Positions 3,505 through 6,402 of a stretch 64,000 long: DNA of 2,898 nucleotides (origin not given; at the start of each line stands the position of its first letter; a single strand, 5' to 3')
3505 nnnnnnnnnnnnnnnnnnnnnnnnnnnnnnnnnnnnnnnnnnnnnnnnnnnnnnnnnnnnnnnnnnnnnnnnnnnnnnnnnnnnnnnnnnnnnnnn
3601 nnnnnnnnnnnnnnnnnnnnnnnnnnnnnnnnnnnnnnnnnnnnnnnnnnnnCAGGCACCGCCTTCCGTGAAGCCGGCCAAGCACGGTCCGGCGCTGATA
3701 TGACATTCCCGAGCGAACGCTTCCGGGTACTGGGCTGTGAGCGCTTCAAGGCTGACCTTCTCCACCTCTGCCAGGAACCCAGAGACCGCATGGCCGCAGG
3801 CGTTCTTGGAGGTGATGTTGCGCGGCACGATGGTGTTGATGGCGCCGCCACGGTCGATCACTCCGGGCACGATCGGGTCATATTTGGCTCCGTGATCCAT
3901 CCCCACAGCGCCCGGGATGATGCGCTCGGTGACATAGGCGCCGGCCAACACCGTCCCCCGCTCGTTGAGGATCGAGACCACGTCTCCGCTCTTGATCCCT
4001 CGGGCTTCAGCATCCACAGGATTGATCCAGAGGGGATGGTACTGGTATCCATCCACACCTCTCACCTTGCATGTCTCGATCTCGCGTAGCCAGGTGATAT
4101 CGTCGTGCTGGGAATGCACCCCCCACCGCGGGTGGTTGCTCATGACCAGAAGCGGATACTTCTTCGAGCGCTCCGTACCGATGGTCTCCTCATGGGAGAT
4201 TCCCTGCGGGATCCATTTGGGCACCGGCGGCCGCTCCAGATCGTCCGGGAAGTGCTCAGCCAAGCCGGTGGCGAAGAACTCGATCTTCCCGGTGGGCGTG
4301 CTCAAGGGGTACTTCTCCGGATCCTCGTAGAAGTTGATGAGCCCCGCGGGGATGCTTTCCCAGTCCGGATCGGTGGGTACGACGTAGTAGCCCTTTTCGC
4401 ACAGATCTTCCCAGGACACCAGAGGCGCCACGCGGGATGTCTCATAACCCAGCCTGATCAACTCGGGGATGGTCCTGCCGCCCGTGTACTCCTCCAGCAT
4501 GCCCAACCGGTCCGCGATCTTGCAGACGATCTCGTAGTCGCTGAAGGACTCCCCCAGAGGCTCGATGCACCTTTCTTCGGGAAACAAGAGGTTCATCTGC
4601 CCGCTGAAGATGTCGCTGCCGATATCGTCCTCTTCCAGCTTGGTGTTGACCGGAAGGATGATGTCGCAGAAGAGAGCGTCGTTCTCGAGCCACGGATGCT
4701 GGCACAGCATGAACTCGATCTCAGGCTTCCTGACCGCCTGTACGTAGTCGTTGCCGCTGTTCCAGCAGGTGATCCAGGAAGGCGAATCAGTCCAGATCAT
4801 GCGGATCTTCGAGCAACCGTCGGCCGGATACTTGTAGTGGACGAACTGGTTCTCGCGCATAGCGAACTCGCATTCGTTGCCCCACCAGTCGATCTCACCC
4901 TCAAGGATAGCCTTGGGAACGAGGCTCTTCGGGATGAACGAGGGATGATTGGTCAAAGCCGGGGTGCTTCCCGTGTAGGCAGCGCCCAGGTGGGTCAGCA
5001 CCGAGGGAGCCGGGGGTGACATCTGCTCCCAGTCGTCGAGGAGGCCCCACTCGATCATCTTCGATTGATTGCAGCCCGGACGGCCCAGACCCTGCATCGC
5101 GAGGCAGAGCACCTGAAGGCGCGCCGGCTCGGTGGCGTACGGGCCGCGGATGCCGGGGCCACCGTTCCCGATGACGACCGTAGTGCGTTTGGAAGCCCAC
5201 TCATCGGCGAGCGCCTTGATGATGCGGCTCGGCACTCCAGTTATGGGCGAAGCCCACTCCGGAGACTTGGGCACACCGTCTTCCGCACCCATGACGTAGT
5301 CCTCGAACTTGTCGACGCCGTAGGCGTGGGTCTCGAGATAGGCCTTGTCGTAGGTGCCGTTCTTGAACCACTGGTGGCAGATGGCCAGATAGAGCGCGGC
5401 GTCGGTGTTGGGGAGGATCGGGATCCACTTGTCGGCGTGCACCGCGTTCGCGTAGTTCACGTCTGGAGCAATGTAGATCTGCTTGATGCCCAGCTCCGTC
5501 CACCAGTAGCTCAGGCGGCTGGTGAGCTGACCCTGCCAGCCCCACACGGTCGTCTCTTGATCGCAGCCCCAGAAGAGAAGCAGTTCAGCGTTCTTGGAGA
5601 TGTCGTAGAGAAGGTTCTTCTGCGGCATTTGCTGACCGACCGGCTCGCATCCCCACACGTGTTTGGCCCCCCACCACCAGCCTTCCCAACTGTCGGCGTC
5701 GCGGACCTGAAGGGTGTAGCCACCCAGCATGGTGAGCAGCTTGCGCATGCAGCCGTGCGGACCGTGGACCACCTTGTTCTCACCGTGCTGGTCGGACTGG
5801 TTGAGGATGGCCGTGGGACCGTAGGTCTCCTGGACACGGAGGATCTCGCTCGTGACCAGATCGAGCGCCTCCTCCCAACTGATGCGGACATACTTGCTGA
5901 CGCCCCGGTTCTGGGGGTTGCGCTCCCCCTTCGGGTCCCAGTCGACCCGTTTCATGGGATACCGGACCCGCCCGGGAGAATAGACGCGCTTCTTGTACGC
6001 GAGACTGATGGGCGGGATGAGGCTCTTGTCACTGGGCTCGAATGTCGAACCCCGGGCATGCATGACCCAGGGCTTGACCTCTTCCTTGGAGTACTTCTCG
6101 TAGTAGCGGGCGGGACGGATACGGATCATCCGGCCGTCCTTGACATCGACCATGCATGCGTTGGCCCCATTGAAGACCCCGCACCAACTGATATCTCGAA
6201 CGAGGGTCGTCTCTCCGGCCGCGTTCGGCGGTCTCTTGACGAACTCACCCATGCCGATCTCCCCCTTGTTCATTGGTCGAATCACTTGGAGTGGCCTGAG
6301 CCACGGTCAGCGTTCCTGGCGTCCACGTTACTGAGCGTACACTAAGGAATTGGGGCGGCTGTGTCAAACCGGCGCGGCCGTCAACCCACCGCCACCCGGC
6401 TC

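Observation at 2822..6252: Cytoplasmic pyrogallol-hydroxytransferase-like Mo enzyme (alpha without Fe-S/Tat; beta with CarboxypepD_reg-like barrel) in a glycoside/polyphenol locus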

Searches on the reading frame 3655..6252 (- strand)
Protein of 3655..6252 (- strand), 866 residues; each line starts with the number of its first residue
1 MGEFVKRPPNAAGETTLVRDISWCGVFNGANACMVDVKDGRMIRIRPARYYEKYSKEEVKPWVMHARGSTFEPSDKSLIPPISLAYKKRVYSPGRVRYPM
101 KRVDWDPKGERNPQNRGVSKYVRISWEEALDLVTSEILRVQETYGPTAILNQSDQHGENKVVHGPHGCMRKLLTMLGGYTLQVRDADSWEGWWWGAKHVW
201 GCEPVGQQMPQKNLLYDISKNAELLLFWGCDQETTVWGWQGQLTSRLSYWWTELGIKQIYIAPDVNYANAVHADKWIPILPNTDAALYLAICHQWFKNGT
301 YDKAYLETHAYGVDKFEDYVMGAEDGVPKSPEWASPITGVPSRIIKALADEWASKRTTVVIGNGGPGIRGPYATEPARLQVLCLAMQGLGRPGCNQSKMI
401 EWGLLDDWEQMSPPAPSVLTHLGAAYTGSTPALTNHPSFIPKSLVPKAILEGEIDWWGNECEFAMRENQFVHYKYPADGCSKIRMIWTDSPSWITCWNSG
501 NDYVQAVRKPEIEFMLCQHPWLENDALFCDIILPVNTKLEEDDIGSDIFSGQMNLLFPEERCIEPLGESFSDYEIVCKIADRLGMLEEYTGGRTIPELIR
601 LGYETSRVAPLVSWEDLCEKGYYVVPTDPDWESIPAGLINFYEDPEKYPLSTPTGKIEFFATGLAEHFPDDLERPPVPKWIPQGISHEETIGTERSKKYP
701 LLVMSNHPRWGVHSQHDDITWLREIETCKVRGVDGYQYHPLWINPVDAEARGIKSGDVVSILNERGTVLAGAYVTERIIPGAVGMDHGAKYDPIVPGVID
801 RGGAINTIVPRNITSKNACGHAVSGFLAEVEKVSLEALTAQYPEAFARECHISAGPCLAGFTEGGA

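Call 6: search_protein_families(library=pfam, proteins=[window:3655-6252:-], max_evalue=0.01)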
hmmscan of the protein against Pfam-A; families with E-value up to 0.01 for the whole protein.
window:3655-6252:- (866 aa): 3 families
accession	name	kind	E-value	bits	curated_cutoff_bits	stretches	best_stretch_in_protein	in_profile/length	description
PF00384.28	Molybdopterin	-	2.3e-21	76.7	24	1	95-581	1-352/353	Molybdopterin oxidoreductase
PF01568.27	Molydop_binding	-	1.9e-17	63.7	26.8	1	702-814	2-98/110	Molydopterin dinucleotide binding domain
PF21423.2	AhtL-like_1st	-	5.5e-08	32.7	27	1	34-87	4-53/55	Pyrogallol hydroxytransferase large subunit-like, domain 1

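Call 7: search_protein_families(library=ncbifam, proteins=[window:3655-6252:-], max_evalue=0.01)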
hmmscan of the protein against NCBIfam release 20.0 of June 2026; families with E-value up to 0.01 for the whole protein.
window:3655-6252:- (866 aa): 19 families
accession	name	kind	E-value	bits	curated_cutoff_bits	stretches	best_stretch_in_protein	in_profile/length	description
TIGR00509.1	bisC_fam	subfamily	8.9e-102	341.7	1017.55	1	85-837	34-758/772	molybdopterin guanine dinucleotide-containing S/N-oxide reductase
TIGR02166.1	dmsA_ynfE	subfamily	7.5e-96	321.9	777.7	2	481-833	453-794/794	DMSO/selenate family reductase complex A subunit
NF011682.0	PRK15102.1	equivalog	1.7e-85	287.7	909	2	86-363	84-365/829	trimethylamine-N-oxide reductase TorA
TIGR02164.1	torA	equivalog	3.3e-82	276.9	1465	2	87-363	81-361/824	trimethylamine-N-oxide reductase TorA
NF011566.1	PRK14990.1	exception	2.7e-63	214.2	1600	2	499-833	495-814/814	dimethylsulfoxide reductase subunit A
NF041885.1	selenate_YnfE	exception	3.2e-58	197.2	1675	2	512-833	493-805/805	selenate/tellurate reductase subunit YnfE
NF041884.1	selenate_YnfF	exception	1e-52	179.1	1650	2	514-832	488-797/798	selenate/tellurate reductase subunit YnfF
TIGR03479.1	DMSO_red_II_alp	subfamily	5e-41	140.7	984.75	3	85-307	110-304/913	molybdopterin-dependent oxidoreductase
NF012032.0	PRK15488.1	equivalog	5.7e-31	107.3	694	4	270-364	241-329/759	thiosulfate reductase PhsA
TIGR01591.1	Fdh-alpha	equivalog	1.8e-26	92.5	666.25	3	269-361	197-283/672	formate dehydrogenase subunit alpha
TIGR01580.1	narG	equivalog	8.5e-18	63.4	1084.15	2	697-808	1083-1188/1235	nitrate reductase subunit alpha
NF041783.2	mnquin_red_QrcB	equivalog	3.7e-17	61.8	440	1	65-365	77-336/695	menaquinone reductase molybdopterin-binding-like subunit QrcB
NF041714.1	arsenate_red_ArrA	equivalog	4e-17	61.6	1600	2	694-811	705-826/848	arsenate respiratory reductase molybdopterin-containing subunit ArrA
TIGR02693.1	arsenite_ox_L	equivalog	7.5e-12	44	359.05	1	737-785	723-771/806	arsenate reductase (azurin) large subunit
NF042978.1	EthbenzDh_ebdA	equivalog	8.4e-11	40.3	2000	1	85-305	132-324/977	ethylbenzene dehydrogenase subunit alpha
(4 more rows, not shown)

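Call 8: search_solved_structures(query=window:3655-6252:-, max_evalue=0.00001, show_alignments=1)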
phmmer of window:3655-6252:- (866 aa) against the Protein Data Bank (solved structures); distinct sequences matched with E-value up to 0.00001: 31.
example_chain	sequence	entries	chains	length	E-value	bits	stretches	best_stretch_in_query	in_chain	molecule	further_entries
4v4c_A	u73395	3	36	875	1.1e-134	453.7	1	33-832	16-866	Pyrogallol hydroxytransferase large subunit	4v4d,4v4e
1eu1_A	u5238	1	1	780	2.6e-77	263.8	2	514-835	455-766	DIMETHYL SULFOXIDE REDUCTASE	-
1dms_A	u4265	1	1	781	4.2e-75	256.5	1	63-839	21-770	DMSO REDUCTASE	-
1e18_A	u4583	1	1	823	3e-74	253.7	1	63-839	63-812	DMSO REDUCTASE.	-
4dmr_A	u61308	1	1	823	3.1e-74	253.7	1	63-839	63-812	DMSO REDUCTASE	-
1dmr_A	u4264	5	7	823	6.2e-74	252.7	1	63-839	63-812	DMSO REDUCTASE | Dimethyl sulfoxide/trimethylamine N-oxide reductase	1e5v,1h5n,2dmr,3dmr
1e60_A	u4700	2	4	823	6.2e-74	252.7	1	63-839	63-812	Dimethyl sulfoxide/trimethylamine N-oxide reductase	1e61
7l5i_A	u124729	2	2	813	3.5e-70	240.3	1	85-833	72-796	Trimethylamine-N-oxide reductase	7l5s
9h4t_A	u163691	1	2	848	9.4e-66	225.6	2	86-388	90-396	Trimethylamine-N-oxide reductase 1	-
1tmo_A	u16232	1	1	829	3.5e-65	223.7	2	86-362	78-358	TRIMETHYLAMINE N-OXIDE REDUCTASE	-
2vpw_A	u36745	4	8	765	1.2e-17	66.5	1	255-362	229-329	THIOSULFATE REDUCTASE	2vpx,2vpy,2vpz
6cz7_A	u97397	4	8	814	1.1e-15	59.9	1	88-362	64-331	ArrA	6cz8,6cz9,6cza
5e7o_A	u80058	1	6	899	2.7e-14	55.3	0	90-306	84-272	DMSO reductase family type II enzyme, molybdopterin subunit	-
4ydd_A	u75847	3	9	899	1.1e-13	53.2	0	90-306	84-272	DMSO reductase family type II enzyme, molybdopterin subunit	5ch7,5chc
3ir7_A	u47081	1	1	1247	1.1e-12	49.9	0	674-816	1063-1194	Respiratory nitrate reductase 1 alpha chain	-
2e7z_A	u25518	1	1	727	5.6e-11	44.3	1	102-320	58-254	Acetylene hydratase Ahy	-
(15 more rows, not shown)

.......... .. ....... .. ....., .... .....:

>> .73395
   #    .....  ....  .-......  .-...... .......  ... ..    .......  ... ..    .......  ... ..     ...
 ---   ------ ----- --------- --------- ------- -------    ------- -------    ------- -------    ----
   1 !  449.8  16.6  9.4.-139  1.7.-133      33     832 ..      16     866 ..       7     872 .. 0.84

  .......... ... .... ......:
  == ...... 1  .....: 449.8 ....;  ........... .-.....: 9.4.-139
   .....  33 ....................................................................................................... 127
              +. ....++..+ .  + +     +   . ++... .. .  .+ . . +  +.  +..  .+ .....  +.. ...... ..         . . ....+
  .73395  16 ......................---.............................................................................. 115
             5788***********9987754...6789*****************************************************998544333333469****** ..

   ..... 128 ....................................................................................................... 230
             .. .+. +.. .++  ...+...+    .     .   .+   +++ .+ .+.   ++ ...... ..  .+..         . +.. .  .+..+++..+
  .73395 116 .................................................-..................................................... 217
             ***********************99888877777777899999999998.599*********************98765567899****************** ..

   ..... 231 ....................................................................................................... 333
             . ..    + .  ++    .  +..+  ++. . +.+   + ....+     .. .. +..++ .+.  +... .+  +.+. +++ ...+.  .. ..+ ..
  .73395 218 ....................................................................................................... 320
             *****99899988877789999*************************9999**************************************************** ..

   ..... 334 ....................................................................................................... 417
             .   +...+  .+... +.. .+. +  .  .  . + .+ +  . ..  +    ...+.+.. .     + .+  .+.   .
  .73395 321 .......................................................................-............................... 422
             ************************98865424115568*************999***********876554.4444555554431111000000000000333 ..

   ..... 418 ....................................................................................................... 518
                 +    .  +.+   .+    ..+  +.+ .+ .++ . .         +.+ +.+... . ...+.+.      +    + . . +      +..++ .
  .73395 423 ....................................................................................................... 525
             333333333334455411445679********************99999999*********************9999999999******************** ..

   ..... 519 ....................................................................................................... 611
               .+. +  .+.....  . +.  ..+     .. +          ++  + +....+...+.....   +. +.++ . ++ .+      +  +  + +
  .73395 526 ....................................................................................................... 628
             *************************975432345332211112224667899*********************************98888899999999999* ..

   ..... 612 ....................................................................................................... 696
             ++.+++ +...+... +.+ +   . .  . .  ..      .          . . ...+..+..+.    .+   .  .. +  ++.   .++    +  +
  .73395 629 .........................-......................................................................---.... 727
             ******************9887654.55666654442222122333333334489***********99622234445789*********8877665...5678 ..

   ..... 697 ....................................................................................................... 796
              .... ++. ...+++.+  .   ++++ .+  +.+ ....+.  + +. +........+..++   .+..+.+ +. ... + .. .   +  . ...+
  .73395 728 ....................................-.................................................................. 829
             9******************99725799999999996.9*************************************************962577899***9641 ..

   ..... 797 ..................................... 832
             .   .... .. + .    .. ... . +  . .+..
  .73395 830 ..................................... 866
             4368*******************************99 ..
